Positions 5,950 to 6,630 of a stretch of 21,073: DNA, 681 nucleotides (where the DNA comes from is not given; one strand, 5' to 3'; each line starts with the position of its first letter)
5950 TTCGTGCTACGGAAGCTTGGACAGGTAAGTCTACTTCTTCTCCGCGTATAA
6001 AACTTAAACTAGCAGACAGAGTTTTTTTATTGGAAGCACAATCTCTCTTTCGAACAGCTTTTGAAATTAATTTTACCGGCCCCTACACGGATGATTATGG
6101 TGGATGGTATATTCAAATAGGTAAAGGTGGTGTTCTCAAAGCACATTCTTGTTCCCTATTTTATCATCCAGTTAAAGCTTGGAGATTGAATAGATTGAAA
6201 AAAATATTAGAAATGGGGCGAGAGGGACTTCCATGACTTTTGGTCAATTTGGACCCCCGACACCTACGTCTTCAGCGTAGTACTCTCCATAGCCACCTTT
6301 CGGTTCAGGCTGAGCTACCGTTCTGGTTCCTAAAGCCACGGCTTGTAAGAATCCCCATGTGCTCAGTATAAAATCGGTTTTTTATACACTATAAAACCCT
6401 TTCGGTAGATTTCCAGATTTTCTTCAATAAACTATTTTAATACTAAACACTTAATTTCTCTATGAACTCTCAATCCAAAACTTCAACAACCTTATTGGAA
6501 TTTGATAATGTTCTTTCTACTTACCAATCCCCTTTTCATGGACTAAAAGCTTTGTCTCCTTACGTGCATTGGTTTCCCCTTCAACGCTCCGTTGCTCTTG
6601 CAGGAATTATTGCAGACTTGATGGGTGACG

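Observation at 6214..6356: Hidden tRNA-Phe(GAA) with three introns, all at non-canonical positions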

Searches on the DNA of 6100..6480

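Call 6: search_rna_families(source=window, start=6100, end=6480, threshold=evalue, max_evalue=10, show_alignments=3)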
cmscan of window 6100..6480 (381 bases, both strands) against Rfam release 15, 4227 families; matches with E-value up to 10: 3.
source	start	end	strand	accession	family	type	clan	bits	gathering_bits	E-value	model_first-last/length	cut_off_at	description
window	6236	6454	-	RF02112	DLG2-AS1_1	Gene; lncRNA;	-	20.1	80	9.5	1-215/215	no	DLG2 antisense RNA 1 conserved region 1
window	6405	6454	-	RF01226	snoZ5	Gene; snRNA; snoRNA; CD-box;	CL00045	16.5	60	3.3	62-111/113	no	Small nucleolar RNA Z5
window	6188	6238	+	RF01306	sR52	Gene; snRNA; snoRNA; CD-box;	-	11.5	50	6.6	1-60/60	no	Small nucleolar RNA sR52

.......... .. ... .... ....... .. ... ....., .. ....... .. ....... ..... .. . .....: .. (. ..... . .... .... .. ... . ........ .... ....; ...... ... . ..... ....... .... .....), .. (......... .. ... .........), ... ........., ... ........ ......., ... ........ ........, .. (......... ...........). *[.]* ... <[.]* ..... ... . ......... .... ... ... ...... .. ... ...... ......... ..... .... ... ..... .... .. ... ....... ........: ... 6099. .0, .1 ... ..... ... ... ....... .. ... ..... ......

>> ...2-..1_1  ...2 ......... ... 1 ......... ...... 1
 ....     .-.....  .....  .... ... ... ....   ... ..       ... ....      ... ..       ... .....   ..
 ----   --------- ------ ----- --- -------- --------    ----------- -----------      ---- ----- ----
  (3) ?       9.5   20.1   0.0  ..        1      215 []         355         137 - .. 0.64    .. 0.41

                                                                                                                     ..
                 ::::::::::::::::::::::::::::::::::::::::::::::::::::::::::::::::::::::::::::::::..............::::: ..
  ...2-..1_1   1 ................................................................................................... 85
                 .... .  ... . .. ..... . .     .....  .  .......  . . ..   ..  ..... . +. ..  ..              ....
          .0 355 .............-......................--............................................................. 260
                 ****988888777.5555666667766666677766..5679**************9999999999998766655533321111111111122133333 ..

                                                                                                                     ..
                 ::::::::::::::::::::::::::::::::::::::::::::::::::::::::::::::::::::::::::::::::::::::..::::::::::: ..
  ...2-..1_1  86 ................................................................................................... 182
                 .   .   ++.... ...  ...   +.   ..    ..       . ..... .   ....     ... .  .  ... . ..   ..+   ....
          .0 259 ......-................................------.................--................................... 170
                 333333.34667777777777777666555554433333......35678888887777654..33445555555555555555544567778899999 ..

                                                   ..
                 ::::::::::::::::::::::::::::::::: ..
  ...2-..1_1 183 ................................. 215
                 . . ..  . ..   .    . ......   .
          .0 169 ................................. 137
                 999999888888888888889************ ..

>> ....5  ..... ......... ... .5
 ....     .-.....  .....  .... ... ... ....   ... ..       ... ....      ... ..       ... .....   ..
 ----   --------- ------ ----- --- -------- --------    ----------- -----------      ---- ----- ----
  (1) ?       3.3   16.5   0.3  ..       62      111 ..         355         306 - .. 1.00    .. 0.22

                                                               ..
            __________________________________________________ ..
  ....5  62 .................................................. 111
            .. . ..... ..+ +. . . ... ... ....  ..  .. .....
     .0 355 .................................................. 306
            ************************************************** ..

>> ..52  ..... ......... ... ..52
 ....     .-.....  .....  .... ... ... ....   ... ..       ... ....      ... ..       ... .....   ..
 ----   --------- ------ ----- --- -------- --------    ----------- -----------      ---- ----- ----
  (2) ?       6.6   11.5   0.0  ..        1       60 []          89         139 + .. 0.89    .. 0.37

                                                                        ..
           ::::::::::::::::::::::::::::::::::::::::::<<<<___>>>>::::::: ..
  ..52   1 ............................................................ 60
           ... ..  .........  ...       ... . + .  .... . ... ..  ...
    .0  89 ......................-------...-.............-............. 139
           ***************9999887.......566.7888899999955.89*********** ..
